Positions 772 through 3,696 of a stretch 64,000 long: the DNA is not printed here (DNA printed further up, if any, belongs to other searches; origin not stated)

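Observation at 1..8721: Compact F-type-like (MPF_F) type IV secretion cluster carrying a PIN gene and flanked by a secretin-N-domain gene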

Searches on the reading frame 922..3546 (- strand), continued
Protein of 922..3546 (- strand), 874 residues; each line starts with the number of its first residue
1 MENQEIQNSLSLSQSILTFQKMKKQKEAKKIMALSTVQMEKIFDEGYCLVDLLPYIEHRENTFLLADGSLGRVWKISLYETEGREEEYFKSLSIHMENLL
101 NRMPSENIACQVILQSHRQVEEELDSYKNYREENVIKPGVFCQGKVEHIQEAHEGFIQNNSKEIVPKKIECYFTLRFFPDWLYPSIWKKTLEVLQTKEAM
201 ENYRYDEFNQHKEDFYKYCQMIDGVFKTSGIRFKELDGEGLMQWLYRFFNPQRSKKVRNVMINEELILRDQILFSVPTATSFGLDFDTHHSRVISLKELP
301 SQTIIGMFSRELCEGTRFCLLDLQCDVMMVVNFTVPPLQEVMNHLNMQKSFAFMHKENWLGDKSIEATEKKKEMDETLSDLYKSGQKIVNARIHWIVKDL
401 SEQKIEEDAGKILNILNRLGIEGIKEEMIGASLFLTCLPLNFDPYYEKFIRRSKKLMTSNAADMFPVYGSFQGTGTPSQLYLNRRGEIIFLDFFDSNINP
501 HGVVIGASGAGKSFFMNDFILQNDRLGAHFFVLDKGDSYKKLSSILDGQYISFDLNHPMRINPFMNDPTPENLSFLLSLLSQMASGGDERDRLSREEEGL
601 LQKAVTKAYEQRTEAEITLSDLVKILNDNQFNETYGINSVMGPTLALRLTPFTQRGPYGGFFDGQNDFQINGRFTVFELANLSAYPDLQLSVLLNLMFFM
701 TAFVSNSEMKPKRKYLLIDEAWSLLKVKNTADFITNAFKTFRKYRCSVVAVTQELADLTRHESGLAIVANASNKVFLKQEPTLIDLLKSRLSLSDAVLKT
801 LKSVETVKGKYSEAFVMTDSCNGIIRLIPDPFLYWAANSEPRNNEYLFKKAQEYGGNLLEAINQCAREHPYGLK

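Call 80: find_encoding_contigs(protein=P0288, flank=10000, max_places=1)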
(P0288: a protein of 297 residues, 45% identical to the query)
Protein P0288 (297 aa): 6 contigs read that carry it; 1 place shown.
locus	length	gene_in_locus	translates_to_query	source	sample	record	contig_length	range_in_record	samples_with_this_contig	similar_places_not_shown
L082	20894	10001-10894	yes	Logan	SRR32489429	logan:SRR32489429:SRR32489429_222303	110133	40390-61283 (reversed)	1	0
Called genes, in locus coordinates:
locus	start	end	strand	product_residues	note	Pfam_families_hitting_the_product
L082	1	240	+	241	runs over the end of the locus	PF05430:Methyltransf_30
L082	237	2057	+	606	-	PF16244:DUF4901 (weak), PF02517:Rce1-like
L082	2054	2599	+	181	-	-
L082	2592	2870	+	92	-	-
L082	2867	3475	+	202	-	-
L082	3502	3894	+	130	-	-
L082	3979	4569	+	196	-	PF01078:Mg_chelatase (weak), PF13238:AAA_18, PF13671:AAA_33 (weak), PF01202:SKI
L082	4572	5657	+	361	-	PF02481:DNA_processg_A, PF17782:WHD_DprA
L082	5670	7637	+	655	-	PF01751:Toprim, PF01131:Topoisom_bac, PF01396:Zn_ribbon_Top1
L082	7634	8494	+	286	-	PF02899:Phage_int_SAM_1, PF13102:Phage_int_SAM_5 (faint), PF13495:Phage_int_SAM_4, PF00589:Phage_integrase, PF22823:MrpR_C_cat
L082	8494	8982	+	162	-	-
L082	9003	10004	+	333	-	PF07484:Collar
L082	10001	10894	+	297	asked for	PF06834:TraU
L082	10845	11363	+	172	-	PF13098:Thioredoxin_2 (weak), PF13905:Thioredoxin_8 (weak)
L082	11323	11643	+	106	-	-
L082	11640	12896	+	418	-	-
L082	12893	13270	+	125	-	PF08378:NERD (weak), PF02021:UPF0102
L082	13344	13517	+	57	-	-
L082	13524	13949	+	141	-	PF02410:RsfS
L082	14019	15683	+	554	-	PF03485:Arg_tRNA_synt_N, PF09334:tRNA-synt_1g (faint), PF00750:tRNA-synt_1d, PF05746:DALR_1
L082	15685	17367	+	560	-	PF01368:DHH, PF02272:DHHA1, PF17768:RecJ_OB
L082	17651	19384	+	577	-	PF01432:Peptidase_M3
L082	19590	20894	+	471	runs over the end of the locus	PF07396:Porin_O_P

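Call 81: predict_structure(alignment_id=A5)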
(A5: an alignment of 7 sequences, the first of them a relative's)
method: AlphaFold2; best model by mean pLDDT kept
length: 404 residues; sequences in the alignment: 7
mean_pLDDT: 74.2   pTM: 0.55
mean pLDDT of the five models: 74.2, 73.2, 73.0, 72.9, 56.0
residues with pLDDT >= 90: 21; 70-90: 250; 50-70: 108; < 50: 25
segments of 3 or more residues with pLDDT < 50: 182-188, 240-247, 315-317, 371-373, 401-404
pLDDT, mean of each block of 10 residues (from residue 1): 74 78 72 72 82 69 75 82 86 76 75 89 78 85 88 79 79 78 50 89 88 89 83 60 50 75 79 71 67 64 56 52 71 80 77 85 64 61 82 74 37
secondary structure, 60 per line:
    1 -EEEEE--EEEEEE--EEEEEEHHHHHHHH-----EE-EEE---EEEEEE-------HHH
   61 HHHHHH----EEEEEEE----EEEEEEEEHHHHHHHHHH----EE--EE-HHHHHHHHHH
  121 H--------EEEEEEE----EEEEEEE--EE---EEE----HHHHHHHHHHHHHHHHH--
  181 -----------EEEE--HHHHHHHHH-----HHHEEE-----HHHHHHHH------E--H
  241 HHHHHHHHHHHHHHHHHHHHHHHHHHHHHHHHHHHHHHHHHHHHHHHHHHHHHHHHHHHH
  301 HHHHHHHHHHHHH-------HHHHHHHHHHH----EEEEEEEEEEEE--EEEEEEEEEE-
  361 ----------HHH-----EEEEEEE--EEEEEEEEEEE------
elements in order: E2-6 E9-14 E17-22 H23-30 E39-41 E45-50 H58-66 E71-77 E82-89 H90-99 H111-121 E130-136 E141-147 E155-157 H162-178 E192-195 H198-206 E215-217 H223-230 H240-313 H321-331 E336-347 E350-359 E379-385 E388-398

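Call 85: search_dna_similar(query=window:922-3546:-, collection=plasmids, mode=protein, max_rows=25, max_evalue=1e-10)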
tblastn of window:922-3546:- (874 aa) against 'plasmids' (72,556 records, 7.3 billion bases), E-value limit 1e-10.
The search stops at 5000 records and this limit was reached: more records match than are counted here, and every count below describes the 5000 best-scoring records only.
Records with a match: at least 5000; places in all: 5116; records where one place covers at least 80% of the query: 141.
Best place of each record, by identity: <60% 5000.
By first word of the organism name: Klebsiella 1128; Escherichia 1109; Salmonella 770; Enterobacter 433; Acinetobacter 258; Citrobacter 239; Pseudomonas 173; Burkholderia 116; Providencia 98; Vibrio 82; and 123 more.
By predicted mobility (MOB-suite, as given by PLSDB): conjugative 4267; non-mobilizable 517; mobilizable 216.
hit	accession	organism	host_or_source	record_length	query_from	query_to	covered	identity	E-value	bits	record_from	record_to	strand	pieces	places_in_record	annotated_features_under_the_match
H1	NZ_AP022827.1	Nitrosophilus labii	-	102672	47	843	91%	24.8%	4e-41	172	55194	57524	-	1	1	TraC family protein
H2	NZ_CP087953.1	Desulfosarcina sp. BuS5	-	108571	51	869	94%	23.9%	3e-42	175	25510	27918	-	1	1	TraC family protein | conjugal transfer protein TraH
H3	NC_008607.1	Pelobacter propionicus DSM 2379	-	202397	49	840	91%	24.2%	3e-35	153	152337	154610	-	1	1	TraC family protein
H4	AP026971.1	Comamonadaceae bacterium OS-4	-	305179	105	873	88%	24.9%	2e-47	192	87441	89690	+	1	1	hypothetical protein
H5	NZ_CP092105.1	Flagellatimonas centrodinii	Dinoflagellate,cell culture,algal ...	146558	64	874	93%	23.6%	7e-41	171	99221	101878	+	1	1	hypothetical protein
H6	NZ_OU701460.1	Campylobacter upsaliensis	Canis lupus familiaris,feces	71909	47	864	94%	23.3%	1e-38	164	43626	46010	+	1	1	ATP-binding protein | TraC family protein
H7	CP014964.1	Geobacter anodireducens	-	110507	53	840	90%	24.0%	3e-35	153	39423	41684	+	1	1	conjugal transfer protein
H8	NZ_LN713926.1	Pseudomonas fluorescens SBW25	-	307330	57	874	94%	22.7%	5e-52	206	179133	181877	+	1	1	FtsK/SpoIIIE domain-containing protein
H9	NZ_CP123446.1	Halopseudomonas sp. SMJS2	Pure culture,sediment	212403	57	874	94%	22.6%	6e-57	221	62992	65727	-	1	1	FtsK/SpoIIIE domain-containing protein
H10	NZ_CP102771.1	Myxococcus stipitatus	-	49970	49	872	94%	22.3%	2e-43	179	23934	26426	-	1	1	ATP-binding protein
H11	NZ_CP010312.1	Geoalkalibacter subterraneus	-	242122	226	869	74%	28.2%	1e-56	220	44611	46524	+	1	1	none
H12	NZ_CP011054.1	Halomonas sp. KO116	Nile Delta Mediterranean Sea surface ...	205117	213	869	75%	27.7%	5e-61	234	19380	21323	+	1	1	traC: type IV secretion system protein TraC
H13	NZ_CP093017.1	Pseudomonas aeruginosa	River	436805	63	874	93%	22.2%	2e-52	207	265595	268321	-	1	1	hypothetical protein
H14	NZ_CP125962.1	Pseudomonas brassicacearum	Arabidopsis thaliana,whole organism,root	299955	63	874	93%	21.9%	4e-49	197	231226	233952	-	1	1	FtsK/SpoIIIE domain-containing protein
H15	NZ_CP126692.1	Pseudomonas sp. P108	Roots of Beta vulgaris, variety ...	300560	63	874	93%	21.9%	4e-49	197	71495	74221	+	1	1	FtsK/SpoIIIE domain-containing protein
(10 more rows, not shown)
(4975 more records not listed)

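Call 87: search_protein_families(library=pfam, proteins=[L002:6676-7647:+, L002:7547-8665:+, L002:8886-9146:+, L002:9125-9532:+, L001:3376-4290:-, L001:4602-5975:+, L001:5926-9177:+, L001:2982-3389:-], max_evalue=0.01)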
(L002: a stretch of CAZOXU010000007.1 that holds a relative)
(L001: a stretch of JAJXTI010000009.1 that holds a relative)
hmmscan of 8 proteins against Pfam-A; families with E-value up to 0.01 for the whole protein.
L002:6676-7647:+ (323 aa): 1 family
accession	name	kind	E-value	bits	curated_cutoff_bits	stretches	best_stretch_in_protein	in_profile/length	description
PF00535.33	Glycos_transf_2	-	4.7e-22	79.1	23.3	1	4-174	1-167/168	Glycosyl transferase family 2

L002:7547-8665:+ (372 aa): 2 families
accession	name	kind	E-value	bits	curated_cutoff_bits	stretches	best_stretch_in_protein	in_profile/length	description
PF04055.27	Radical_SAM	-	4.1e-13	50.3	29.5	1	86-229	3-140/166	Radical SAM superfamily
PF13186.11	SPASM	-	1.1e-09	38.8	21.5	1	293-364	1-67/67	Iron-sulfur cluster-binding domain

L002:8886-9146:+ (86 aa): 2 families
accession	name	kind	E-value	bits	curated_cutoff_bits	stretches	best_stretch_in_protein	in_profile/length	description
PF04014.23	MazE_antitoxin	-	4.9e-05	23.6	24.7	1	7-47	2-43/48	Antidote-toxin recognition MazE, bacterial antitoxin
PF15937.10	PrlF_antitoxin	-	0.0051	17.4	32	1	7-59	2-54/99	prlF antitoxin for toxin YhaV_toxin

L002:9125-9532:+ (135 aa): 2 families
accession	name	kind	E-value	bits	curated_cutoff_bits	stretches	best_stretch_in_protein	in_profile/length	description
PF01850.27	PIN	-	4.5e-10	40.6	23.6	1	9-127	1-116/120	PIN domain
PF13470.12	PIN_3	-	0.0062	17.8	27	1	9-81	2-73/115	PIN domain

L001:3376-4290:- (304 aa): 1 family
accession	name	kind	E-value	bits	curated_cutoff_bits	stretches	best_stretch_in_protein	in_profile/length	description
PF01925.25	TauE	-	1e-46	160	32.6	1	38-295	3-237/237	Sulfite exporter TauE/SafE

L001:4602-5975:+ (457 aa): 1 family
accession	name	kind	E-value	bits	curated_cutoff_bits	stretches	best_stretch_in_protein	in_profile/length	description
PF02321.23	OEP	-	2.2e-34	119.4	22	2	263-444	2-187/187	Outer membrane efflux protein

L001:5926-9177:+ (1083 aa): 2 families
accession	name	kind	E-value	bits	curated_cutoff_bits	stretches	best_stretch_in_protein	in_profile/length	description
PF00873.25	ACR_tran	-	9.6e-155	517.3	28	1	26-1076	2-1020/1021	AcrB/AcrD/AcrF family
PF02355.23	SecD_SecF_C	-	3e-06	27.2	20.5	1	350-526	21-185/189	Protein export membrane protein SecD/SecF, C-terminal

L001:2982-3389:- (135 aa): 1 family
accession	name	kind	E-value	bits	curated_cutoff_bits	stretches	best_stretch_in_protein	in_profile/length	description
PF07843.16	DUF1634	-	7e-31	106.8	27.5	1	22-129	1-101/102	Protein of unknown function (DUF1634)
